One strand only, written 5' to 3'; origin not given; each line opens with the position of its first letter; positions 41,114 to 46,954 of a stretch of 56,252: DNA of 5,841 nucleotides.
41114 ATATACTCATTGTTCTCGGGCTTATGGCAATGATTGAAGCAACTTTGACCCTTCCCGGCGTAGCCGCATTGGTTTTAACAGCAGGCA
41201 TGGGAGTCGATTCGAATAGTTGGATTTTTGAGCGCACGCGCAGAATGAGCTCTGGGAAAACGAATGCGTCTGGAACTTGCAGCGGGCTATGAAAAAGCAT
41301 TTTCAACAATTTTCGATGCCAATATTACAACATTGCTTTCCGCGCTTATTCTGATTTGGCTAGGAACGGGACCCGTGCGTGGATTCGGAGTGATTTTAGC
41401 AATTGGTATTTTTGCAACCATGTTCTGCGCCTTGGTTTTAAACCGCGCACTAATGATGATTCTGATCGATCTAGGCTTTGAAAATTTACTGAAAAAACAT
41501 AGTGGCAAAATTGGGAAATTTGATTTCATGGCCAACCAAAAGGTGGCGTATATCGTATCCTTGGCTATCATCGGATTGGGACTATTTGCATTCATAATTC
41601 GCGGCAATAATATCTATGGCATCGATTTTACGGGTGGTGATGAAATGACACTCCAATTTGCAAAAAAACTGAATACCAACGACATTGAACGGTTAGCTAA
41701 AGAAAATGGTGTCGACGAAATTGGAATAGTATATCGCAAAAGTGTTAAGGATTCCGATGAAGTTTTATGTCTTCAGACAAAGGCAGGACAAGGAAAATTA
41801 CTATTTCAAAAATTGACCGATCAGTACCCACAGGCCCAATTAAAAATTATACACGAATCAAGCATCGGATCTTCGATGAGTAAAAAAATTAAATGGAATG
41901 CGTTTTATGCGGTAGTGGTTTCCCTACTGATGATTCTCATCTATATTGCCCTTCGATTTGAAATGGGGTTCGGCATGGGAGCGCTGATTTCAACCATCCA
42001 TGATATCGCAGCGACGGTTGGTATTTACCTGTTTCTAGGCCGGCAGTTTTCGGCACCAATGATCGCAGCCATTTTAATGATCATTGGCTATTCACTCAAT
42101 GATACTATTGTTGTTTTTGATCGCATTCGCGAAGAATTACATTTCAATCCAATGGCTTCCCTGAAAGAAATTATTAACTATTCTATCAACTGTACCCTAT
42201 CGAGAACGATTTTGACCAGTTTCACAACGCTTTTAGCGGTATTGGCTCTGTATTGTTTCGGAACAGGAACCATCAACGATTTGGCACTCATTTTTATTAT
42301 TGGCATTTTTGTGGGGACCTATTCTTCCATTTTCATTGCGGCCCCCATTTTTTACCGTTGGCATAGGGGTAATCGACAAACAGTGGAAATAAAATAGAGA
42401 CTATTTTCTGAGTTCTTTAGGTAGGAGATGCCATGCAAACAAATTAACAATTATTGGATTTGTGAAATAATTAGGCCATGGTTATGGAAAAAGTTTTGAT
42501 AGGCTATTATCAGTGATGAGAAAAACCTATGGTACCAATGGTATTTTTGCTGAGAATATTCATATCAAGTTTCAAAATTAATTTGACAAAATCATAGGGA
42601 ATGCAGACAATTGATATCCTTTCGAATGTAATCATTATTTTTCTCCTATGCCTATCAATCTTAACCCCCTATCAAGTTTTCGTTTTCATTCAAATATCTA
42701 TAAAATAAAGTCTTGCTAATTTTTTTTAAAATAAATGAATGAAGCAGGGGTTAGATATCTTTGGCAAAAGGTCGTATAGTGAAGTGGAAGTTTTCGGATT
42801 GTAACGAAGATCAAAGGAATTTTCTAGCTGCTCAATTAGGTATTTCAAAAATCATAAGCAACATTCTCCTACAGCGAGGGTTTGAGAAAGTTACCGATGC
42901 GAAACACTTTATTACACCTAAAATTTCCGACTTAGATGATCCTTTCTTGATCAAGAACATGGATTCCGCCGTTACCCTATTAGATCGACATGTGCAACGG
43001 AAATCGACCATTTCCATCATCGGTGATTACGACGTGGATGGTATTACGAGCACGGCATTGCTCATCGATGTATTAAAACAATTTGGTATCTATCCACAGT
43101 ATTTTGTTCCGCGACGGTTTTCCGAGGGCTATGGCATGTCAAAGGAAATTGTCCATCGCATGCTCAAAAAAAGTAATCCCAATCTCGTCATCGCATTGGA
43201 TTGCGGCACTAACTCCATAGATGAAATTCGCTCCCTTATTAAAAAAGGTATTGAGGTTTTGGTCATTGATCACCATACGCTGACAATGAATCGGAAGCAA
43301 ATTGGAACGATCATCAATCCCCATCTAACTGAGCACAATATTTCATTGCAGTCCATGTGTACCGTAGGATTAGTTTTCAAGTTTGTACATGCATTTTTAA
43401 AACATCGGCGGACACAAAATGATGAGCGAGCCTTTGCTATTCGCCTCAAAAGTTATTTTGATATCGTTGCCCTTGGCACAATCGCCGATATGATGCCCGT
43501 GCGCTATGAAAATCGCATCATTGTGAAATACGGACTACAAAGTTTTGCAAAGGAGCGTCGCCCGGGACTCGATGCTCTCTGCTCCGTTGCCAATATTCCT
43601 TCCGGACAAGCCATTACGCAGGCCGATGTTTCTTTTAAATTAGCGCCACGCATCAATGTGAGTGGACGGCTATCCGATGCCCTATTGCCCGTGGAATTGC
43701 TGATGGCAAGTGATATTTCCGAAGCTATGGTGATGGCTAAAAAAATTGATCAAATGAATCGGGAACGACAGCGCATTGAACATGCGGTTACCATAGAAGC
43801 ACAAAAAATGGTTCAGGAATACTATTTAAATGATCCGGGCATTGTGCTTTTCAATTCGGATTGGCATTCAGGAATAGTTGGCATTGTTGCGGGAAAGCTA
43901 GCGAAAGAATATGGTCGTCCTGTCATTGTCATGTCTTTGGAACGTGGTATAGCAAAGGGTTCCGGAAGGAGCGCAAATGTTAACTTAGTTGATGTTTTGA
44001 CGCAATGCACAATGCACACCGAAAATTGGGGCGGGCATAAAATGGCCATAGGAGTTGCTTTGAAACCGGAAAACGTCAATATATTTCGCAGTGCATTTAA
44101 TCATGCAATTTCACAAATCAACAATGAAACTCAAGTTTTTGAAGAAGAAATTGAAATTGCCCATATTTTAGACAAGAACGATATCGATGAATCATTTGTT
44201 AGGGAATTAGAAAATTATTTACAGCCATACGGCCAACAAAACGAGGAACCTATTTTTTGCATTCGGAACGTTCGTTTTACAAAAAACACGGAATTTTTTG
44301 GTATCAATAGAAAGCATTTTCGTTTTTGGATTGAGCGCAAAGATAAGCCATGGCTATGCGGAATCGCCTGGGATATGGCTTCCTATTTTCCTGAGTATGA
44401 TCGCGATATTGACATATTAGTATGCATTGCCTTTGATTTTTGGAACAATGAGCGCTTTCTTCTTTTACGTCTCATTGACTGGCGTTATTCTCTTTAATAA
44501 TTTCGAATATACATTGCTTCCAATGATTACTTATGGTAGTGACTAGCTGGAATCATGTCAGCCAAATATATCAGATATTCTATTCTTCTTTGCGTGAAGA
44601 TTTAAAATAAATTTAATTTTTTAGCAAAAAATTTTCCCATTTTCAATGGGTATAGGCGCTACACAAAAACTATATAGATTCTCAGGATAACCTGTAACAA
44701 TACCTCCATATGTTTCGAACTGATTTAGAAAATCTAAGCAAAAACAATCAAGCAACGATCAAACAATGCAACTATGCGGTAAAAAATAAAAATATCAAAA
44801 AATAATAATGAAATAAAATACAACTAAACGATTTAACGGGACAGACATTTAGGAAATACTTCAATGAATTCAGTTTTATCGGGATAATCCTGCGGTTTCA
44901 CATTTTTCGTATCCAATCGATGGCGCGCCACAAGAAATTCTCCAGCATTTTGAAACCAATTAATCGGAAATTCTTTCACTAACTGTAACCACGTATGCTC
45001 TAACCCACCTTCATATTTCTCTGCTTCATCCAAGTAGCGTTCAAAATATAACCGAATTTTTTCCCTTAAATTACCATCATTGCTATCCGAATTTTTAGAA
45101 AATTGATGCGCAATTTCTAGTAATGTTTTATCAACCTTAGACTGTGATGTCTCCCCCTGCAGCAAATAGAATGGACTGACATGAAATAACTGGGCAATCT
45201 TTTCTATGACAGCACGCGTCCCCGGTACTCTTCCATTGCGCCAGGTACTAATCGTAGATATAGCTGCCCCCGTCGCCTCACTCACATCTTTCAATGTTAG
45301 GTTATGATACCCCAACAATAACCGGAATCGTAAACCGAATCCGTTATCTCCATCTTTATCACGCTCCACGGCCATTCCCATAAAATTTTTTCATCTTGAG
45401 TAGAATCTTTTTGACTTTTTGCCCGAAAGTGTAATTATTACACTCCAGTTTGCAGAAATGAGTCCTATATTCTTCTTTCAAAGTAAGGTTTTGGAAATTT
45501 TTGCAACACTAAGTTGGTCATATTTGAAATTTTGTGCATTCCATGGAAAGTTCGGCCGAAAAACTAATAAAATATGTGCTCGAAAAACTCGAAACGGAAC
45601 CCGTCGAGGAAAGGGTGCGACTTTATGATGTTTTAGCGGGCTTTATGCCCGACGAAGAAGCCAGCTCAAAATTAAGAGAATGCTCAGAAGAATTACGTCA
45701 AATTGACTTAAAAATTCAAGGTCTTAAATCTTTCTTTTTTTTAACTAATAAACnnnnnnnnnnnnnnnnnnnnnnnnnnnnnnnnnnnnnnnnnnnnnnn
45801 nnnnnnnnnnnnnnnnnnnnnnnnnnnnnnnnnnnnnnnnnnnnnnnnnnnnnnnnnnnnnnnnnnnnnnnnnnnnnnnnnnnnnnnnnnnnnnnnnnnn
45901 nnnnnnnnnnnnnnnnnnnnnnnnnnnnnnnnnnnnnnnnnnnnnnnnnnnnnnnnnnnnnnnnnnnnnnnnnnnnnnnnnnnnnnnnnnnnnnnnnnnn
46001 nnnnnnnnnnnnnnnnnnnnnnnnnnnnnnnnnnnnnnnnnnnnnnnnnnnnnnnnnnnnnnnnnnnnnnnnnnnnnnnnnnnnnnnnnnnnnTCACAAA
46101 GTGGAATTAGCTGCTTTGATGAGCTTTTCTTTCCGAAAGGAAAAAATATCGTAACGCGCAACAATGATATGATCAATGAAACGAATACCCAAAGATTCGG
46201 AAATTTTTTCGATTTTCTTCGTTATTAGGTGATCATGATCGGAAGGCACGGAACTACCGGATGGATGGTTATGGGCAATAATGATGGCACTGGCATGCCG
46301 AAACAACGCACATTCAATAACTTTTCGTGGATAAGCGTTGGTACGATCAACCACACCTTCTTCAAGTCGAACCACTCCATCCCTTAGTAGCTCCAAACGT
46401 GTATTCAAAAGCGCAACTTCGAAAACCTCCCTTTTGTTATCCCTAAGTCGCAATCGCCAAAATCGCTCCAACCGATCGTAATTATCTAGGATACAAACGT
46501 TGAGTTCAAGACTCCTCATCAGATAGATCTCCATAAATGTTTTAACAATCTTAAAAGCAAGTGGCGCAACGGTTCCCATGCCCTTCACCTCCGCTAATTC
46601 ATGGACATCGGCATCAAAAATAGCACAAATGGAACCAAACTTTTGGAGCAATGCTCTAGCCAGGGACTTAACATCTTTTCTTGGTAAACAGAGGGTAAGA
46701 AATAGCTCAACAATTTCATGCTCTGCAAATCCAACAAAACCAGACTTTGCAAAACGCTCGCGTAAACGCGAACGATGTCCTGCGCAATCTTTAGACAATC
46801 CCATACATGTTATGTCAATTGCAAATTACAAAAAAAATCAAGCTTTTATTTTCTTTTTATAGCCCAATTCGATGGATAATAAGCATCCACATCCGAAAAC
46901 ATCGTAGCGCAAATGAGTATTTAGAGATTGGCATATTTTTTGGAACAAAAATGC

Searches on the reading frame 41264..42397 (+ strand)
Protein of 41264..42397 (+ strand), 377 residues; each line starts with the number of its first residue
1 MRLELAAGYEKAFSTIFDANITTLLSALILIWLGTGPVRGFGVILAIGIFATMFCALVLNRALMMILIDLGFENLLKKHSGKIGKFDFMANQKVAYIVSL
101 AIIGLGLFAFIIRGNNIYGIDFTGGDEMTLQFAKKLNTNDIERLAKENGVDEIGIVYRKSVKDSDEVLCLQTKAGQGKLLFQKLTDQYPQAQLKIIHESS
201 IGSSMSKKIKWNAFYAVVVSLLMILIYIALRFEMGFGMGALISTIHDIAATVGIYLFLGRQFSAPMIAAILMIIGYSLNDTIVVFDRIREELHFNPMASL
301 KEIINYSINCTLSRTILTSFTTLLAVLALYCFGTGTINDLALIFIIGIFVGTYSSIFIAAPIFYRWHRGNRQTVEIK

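Call 44: search_protein_families(library=pfam, proteins=[window:41264-42397:+], max_evalue=0.00001)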
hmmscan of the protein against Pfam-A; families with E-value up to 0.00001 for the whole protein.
window:41264-42397:+ (377 aa): 1 family
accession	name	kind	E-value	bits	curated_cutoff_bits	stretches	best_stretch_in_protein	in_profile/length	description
PF02355.23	SecD_SecF_C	-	1e-62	211.3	20.5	1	190-367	11-187/189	Protein export membrane protein SecD/SecF, C-terminal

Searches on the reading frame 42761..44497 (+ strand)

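Call 44: search_protein_families(library=pfam, proteins=[window:42761-44497:+], max_evalue=0.00001)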
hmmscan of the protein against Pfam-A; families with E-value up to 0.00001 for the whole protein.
window:42761-44497:+ (578 aa): 3 families
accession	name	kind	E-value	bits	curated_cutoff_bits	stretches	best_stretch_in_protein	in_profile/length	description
PF01368.27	DHH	-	1.5e-22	80.7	28.1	1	84-240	2-125/125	DHH family, N-terminal domain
PF17768.7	RecJ_OB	-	7.8e-17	61.7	27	1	470-572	5-106/107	RecJ OB domain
PF02272.25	DHHA1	-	1.4e-15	58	25.9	1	359-451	3-101/102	DHHA1 domain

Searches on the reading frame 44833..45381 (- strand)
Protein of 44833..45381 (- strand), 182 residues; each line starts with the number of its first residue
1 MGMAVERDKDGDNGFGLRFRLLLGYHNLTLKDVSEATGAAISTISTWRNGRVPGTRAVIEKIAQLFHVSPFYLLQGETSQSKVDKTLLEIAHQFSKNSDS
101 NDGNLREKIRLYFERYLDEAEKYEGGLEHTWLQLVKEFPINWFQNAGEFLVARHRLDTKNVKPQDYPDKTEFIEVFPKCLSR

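Call 44: search_protein_families(library=pfam, proteins=[window:44833-45381:-], max_evalue=0.00001)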
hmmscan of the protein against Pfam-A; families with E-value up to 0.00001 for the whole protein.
window:44833-45381:- (182 aa): 1 family
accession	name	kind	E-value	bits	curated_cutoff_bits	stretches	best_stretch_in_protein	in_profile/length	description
PF12844.13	HTH_19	-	1e-07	32.2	30.2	1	18-77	3-62/64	Helix-turn-helix domain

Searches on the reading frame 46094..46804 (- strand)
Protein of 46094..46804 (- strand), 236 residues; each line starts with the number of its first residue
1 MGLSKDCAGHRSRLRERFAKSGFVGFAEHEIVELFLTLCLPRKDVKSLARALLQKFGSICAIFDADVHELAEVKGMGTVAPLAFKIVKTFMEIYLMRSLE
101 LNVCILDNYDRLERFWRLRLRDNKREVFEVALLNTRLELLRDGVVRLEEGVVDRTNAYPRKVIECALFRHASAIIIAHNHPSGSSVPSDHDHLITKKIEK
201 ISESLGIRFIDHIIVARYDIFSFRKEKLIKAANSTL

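Call 46: search_protein_families(library=pfam, proteins=[window:46094-46804:-], max_evalue=0.00001)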
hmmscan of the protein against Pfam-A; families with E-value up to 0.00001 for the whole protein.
window:46094-46804:- (236 aa): 2 families
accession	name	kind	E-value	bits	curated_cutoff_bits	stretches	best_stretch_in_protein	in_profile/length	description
PF04002.20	RadC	-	3.9e-32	111.2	22.1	1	109-227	4-120/121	RadC-like JAB domain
PF20582.4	UPF0758_N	-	3.8e-07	30.5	27.1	1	12-79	8-74/77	UPF0758 N-terminal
